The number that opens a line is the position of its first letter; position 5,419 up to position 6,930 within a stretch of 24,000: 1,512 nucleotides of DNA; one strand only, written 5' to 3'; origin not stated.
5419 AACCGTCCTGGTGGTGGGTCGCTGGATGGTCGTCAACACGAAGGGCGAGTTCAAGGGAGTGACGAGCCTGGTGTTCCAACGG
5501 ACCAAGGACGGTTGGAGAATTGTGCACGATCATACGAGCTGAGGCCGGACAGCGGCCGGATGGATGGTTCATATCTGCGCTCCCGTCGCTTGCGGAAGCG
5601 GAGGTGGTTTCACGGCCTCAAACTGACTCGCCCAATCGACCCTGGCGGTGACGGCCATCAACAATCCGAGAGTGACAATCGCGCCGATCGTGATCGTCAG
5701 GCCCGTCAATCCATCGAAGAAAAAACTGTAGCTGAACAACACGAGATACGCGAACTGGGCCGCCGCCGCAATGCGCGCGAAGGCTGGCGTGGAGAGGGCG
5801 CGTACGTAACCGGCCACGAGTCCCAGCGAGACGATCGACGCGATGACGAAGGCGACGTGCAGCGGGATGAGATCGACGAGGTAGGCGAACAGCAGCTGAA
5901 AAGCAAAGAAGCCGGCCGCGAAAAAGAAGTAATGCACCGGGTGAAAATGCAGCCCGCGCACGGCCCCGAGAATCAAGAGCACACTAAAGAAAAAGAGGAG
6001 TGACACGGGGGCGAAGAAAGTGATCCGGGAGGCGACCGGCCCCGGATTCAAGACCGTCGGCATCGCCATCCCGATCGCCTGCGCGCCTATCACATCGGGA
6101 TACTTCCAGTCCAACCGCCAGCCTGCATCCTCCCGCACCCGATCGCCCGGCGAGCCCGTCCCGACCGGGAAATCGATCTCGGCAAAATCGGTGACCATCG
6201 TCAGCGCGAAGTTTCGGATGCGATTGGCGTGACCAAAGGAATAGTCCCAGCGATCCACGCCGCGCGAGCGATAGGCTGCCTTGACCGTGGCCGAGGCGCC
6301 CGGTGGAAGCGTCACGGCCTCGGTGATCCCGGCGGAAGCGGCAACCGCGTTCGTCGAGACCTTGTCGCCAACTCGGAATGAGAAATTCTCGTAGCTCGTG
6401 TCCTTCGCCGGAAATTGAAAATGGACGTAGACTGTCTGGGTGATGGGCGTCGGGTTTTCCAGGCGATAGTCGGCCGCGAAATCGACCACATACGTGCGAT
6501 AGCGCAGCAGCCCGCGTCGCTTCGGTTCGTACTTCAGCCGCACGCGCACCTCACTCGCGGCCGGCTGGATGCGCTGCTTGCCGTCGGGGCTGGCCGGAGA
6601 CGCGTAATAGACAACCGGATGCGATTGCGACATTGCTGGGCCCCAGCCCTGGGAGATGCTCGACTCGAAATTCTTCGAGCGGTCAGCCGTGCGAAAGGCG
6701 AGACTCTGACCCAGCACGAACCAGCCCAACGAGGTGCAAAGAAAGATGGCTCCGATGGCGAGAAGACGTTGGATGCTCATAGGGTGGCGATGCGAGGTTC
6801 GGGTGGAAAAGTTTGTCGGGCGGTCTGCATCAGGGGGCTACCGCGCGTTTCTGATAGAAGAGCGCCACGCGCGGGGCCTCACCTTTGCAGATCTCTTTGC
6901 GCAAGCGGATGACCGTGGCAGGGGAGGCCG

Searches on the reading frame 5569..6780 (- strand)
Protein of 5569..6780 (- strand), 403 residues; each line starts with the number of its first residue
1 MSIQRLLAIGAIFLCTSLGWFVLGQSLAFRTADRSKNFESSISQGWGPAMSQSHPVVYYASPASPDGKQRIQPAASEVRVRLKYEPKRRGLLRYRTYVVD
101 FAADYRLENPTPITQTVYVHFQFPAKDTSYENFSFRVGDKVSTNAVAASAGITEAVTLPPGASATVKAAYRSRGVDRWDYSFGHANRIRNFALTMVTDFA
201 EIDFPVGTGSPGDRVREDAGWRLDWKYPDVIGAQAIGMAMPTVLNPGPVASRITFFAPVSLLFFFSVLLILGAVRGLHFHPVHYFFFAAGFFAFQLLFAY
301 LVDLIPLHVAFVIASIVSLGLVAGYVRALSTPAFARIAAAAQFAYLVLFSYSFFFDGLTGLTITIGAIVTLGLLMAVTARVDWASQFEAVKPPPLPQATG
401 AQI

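Call 3: search_protein_families(library=pfam, proteins=[window:5569-6780:-])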
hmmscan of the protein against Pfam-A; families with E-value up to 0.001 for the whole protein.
window:5569-6780:- (403 aa): 1 family
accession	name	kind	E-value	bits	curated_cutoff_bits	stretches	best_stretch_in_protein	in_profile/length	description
PF06123.17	CreD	-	1e-06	28.3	23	1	251-383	294-427/428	Inner membrane protein CreD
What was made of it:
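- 5569..6780 (-): Divergent creD-family inner-membrane protein gene (403 aa), second gene of the predicted operon, 49 nt after the 574-aa gene. Call 3: Pfam CreD 28.3 bits, above the cut-off of 23.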

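Call 4: search_protein_families(library=ncbifam, proteins=[window:5569-6780:-])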
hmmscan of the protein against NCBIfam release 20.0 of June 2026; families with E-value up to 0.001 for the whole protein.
window:5569-6780:- (403 aa): 1 family
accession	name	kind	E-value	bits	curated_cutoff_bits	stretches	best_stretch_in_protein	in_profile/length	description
NF008712.1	PRK11715.1-1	equivalog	4e-07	29.3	275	1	261-384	304-428/429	cell envelope integrity protein CreD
